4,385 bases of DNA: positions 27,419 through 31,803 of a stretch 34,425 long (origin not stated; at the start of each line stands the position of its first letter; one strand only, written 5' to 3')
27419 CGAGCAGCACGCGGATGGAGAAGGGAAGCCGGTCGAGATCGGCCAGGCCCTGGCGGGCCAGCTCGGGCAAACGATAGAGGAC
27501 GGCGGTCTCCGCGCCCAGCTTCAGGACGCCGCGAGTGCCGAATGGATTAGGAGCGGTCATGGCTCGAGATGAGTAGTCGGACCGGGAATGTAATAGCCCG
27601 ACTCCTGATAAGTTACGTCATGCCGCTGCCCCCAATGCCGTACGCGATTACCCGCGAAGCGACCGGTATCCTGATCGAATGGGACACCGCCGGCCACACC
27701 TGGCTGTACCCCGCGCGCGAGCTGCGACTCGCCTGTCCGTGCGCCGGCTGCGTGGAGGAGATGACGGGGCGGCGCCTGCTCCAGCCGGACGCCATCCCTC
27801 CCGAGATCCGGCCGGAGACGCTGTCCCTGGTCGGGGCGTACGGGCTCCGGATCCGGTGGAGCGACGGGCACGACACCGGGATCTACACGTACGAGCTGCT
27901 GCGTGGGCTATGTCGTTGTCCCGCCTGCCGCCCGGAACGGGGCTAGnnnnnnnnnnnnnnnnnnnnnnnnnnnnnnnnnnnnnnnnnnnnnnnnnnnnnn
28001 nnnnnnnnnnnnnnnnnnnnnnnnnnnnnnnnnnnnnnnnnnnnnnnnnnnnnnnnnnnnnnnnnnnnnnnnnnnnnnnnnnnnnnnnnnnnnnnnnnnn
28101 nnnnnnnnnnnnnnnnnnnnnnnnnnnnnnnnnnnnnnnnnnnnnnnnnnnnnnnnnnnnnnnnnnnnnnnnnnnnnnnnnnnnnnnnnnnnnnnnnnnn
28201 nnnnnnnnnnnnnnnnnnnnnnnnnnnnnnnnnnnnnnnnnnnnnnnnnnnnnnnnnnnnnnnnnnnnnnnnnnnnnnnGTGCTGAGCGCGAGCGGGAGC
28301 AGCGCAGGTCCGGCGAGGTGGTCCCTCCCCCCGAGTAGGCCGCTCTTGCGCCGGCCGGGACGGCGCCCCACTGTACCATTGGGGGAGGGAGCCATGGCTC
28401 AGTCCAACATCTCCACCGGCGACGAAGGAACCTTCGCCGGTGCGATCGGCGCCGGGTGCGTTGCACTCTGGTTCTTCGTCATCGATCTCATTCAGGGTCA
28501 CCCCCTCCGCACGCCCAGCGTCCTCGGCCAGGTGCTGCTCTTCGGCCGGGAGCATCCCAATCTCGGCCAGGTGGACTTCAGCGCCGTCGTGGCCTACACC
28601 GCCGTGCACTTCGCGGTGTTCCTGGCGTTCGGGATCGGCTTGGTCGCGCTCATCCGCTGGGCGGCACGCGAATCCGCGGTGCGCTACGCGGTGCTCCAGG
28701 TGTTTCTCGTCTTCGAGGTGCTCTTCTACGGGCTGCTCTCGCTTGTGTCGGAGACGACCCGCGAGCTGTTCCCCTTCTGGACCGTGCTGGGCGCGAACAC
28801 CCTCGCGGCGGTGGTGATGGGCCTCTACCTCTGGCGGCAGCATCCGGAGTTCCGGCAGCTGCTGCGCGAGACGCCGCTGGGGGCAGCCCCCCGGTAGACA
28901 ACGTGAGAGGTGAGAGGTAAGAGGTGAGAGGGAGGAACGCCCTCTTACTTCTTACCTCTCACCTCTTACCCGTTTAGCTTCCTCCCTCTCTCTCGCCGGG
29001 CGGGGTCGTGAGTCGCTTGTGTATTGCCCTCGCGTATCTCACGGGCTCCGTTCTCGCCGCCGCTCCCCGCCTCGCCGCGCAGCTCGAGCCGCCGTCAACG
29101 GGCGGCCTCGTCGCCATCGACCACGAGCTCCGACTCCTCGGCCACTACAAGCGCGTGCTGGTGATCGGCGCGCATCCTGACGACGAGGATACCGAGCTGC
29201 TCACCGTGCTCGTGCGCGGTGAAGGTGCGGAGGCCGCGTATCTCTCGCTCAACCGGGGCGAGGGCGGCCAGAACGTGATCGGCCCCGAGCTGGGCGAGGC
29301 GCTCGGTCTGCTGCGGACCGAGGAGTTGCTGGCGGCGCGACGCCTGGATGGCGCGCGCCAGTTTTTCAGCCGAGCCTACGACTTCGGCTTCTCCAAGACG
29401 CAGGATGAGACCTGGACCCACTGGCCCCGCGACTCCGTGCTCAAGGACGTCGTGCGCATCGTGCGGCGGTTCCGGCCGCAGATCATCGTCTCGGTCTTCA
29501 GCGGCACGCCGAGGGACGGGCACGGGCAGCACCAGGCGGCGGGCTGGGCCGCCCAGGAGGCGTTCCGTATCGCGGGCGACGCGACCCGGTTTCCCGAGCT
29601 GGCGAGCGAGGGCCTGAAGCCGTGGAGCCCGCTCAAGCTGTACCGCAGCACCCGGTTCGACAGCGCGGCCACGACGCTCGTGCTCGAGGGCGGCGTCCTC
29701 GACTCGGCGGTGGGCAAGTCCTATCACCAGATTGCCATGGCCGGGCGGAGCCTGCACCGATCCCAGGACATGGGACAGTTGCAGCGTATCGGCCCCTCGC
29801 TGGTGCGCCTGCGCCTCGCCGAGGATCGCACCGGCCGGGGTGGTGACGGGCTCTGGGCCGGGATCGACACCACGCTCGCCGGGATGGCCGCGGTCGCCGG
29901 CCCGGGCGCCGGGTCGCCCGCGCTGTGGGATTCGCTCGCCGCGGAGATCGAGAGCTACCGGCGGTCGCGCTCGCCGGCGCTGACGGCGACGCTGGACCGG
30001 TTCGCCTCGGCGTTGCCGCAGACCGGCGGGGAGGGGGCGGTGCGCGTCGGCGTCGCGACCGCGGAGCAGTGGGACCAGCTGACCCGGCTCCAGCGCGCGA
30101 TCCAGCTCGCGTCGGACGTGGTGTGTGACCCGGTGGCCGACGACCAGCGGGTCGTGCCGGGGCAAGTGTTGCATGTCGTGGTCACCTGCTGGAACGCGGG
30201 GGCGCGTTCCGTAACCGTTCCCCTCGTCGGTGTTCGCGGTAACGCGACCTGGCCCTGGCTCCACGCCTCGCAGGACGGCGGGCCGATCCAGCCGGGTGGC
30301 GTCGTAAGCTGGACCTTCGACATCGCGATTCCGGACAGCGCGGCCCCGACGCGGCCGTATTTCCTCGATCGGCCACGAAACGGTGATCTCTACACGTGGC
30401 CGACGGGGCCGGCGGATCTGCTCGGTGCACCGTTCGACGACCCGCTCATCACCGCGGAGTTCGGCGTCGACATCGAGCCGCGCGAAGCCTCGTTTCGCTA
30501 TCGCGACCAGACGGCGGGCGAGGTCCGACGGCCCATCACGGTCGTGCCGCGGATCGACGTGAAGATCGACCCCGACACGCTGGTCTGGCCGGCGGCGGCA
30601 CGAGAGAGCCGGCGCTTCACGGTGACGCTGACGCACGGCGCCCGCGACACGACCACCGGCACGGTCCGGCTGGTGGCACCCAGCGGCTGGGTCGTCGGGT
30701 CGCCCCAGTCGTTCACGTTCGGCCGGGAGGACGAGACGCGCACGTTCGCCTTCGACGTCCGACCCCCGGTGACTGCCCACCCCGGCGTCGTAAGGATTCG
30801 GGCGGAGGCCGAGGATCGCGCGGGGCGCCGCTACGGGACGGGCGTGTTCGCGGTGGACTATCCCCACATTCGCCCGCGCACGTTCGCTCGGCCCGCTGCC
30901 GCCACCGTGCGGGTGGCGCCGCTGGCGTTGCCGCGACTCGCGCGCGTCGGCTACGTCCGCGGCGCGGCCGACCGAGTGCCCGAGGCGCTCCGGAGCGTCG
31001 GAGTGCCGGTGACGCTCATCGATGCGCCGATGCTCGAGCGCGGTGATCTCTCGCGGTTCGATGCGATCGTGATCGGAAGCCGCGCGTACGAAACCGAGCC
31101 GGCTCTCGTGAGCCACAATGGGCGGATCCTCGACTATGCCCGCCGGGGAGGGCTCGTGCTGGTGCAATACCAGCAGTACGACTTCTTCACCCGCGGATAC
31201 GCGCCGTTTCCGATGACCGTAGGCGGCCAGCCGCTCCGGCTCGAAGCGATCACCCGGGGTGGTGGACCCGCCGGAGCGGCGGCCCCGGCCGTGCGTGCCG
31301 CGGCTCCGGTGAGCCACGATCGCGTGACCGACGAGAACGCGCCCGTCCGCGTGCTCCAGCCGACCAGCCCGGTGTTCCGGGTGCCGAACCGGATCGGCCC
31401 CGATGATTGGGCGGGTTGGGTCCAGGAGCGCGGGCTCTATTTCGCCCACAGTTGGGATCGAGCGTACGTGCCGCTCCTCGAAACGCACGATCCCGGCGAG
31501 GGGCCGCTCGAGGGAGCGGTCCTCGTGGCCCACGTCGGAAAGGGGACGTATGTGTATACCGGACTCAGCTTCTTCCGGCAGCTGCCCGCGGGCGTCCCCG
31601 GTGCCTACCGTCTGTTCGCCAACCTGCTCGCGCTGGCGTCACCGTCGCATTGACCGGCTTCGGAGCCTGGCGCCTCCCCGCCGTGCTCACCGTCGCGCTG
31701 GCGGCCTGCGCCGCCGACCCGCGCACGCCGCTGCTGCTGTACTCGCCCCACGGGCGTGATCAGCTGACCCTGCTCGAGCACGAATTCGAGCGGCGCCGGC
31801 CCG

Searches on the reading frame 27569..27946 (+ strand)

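Call 73: search_protein_families(library=ncbifam, proteins=[window:27569-27946:+], max_evalue=0.01)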
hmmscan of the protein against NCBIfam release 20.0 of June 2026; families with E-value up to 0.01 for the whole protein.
window:27569-27946:+ (125 aa): 2 families
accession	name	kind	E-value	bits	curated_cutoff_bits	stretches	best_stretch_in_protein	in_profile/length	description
NF049936.1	TriMthamethphnDioxTmpA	equivalog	0.00012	21.1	400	1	41-110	8-76/366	2-trimethylaminoethylphosphonate dioxygenase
TIGR02409.1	carnitine_bodg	equivalog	0.0018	17.4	414.75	0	35-108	3-75/366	gamma-butyrobetaine dioxygenase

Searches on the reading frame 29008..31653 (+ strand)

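Call 11: search_protein_families(library=pfam, proteins=[window:29008-31653:+])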
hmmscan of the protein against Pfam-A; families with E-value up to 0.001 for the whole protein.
window:29008-31653:+ (881 aa): 2 families
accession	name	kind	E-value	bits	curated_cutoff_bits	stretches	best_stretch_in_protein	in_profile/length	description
PF02585.22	PIG-L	-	7.5e-16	59.2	28.2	1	51-185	1-128/129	GlcNAc-PI de-N-acetylase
PF10633.15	NPCBM_assoc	-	8.4e-06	26.3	24.4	1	542-602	15-76/78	NPCBM-associated, NEW3 domain of alpha-galactosidase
